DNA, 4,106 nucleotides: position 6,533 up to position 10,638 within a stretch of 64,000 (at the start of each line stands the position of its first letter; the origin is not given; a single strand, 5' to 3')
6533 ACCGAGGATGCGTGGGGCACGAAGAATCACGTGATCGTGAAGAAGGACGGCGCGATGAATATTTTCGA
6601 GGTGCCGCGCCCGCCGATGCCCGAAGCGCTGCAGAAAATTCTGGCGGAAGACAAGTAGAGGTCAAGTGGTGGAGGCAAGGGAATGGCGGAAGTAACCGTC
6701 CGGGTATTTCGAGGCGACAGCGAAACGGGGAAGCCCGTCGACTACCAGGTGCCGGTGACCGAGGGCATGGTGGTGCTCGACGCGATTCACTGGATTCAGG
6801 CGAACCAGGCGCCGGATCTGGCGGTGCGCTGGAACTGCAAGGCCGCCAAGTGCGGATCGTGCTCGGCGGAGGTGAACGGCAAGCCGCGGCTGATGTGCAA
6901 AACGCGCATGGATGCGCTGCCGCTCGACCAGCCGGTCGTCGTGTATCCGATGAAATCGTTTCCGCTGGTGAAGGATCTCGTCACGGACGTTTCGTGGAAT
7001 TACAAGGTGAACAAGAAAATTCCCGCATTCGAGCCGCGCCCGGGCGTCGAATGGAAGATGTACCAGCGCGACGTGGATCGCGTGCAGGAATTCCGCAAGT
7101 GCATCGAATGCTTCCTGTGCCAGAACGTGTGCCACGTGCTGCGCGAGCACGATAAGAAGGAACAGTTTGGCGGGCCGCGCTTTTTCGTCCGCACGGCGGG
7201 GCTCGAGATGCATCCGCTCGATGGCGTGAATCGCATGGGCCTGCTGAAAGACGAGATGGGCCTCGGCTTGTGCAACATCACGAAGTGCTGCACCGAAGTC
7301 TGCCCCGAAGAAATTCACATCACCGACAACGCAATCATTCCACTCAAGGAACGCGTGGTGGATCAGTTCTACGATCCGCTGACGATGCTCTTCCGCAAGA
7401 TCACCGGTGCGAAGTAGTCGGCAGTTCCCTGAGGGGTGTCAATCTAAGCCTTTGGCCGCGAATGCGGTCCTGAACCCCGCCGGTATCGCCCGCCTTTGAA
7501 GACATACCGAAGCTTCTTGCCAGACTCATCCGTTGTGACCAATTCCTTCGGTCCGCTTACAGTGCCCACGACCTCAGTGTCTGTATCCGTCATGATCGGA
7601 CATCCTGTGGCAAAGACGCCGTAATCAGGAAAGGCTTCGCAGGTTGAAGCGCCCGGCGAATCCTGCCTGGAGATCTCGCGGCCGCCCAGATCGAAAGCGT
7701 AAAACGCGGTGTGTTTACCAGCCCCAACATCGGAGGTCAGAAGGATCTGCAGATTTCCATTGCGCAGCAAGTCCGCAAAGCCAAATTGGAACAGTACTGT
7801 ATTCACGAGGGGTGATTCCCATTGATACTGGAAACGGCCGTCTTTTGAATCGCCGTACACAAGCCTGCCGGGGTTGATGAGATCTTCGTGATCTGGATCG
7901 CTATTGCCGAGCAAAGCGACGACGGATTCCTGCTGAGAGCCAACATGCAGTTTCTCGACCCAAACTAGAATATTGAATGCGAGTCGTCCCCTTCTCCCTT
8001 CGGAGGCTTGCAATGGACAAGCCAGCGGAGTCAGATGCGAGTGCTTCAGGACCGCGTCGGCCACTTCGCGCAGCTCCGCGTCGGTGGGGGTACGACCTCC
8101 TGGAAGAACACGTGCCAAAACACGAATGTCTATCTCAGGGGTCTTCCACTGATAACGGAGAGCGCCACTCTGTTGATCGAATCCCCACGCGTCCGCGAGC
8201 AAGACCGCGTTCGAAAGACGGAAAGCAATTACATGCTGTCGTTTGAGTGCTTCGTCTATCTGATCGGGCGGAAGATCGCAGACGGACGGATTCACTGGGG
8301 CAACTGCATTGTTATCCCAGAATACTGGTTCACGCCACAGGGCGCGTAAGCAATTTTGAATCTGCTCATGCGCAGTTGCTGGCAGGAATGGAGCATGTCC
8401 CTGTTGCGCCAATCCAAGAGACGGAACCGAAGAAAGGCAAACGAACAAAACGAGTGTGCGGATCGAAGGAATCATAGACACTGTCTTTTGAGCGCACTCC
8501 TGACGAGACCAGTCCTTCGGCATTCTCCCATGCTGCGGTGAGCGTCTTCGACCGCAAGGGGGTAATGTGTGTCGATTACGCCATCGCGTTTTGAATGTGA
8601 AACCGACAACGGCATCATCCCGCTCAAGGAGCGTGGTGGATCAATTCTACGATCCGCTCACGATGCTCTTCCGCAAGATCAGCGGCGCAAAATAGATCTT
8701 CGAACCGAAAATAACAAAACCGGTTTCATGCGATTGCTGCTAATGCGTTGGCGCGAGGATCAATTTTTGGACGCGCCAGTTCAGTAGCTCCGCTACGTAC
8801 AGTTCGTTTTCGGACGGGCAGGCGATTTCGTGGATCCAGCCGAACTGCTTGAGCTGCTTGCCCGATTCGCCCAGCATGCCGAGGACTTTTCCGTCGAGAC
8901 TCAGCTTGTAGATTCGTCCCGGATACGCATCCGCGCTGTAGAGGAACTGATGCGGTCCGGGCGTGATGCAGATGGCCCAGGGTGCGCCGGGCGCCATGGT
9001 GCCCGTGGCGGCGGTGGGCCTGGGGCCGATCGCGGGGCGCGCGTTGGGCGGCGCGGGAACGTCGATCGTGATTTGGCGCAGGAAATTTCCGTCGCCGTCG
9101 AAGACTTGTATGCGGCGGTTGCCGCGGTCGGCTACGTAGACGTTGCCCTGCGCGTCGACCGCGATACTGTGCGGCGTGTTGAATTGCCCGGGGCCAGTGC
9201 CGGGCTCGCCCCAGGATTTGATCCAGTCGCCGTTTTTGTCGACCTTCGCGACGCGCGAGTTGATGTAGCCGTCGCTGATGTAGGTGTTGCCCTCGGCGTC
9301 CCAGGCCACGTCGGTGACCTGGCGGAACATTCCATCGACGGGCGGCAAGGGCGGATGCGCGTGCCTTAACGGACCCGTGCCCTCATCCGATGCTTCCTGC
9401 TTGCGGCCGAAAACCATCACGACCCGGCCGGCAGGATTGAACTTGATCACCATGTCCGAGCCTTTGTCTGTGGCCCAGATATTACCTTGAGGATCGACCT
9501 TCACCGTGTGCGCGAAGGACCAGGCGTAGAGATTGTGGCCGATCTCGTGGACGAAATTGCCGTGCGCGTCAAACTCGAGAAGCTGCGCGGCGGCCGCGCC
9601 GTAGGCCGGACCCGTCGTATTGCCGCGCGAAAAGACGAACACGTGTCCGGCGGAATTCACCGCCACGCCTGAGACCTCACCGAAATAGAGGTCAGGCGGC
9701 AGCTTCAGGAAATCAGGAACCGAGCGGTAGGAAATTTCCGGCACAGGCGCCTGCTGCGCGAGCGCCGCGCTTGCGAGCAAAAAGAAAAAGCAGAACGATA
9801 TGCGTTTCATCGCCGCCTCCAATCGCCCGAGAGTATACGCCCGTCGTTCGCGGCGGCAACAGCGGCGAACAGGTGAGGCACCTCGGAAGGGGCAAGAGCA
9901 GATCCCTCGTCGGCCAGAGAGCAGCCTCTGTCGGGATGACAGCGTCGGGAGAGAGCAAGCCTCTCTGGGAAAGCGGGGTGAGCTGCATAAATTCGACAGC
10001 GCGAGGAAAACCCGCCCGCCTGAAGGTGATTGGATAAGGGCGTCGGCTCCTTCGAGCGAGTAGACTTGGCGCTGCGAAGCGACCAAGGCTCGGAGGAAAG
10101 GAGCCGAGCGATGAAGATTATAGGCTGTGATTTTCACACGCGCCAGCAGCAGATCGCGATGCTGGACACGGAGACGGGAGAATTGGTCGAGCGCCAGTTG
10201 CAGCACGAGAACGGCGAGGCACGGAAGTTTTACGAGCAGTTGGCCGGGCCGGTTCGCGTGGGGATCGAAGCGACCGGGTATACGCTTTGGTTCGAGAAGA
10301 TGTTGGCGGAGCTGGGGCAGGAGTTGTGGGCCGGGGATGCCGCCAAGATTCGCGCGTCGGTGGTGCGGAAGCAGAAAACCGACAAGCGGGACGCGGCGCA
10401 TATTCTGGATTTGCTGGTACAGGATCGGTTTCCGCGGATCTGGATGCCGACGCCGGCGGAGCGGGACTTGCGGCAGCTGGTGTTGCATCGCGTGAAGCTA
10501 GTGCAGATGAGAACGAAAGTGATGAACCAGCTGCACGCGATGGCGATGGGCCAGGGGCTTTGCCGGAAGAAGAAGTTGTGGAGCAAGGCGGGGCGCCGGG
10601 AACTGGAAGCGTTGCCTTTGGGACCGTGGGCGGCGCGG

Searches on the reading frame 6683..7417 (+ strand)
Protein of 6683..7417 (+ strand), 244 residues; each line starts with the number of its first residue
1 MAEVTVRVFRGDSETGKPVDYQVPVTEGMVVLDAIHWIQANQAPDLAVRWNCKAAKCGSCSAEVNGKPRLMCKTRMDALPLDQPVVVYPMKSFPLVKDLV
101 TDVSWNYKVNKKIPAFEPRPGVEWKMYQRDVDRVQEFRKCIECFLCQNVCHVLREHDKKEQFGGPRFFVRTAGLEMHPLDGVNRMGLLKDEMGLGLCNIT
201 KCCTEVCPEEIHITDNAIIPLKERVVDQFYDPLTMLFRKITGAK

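Call 10: search_protein_families(library=pfam, proteins=[window:6683-7417:+], max_evalue=0.001)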
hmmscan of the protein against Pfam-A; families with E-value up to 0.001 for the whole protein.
window:6683-7417:+ (244 aa): 3 families
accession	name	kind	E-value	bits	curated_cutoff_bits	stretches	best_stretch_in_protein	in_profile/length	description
PF13085.11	Fer2_3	-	1e-23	83.8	27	1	6-104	2-103/107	2Fe-2S iron-sulfur cluster binding domain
PF13183.11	Fer4_8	-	1.2e-07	32.5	27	1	137-211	2-68/68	4Fe-4S dicluster domain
PF13534.11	Fer4_17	-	6.6e-05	23.8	22.2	1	139-212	1-61/61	4Fe-4S dicluster domain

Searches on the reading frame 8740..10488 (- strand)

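Call 9: search_protein_families(library=pfam, proteins=[window:8740-10488:-], max_evalue=0.001)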
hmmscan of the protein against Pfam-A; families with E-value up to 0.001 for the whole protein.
window:8740-10488:- (582 aa): 5 families
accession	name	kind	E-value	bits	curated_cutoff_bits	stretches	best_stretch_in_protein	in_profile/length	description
PF01436.27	NHL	-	4.4e-15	55.3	20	1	436-463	1-28/28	NHL repeat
PF08450.18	SGL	-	3.7e-07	30.4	26.3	0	437-479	184-226/246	SMP-30/Gluconolactonase/LRE-like region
PF17170.10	DUF5128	-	3.9e-07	30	22.9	1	413-477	66-132/321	6-bladed beta-propeller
PF22701.2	Mala_s_1-like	-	8.6e-06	26.1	27.5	1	328-475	44-168/195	Mal s 1 allergenic protein-like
PF10282.15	Lactonase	-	0.00059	19.6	21.7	0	326-376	145-195/344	Lactonase, 7-bladed beta-propeller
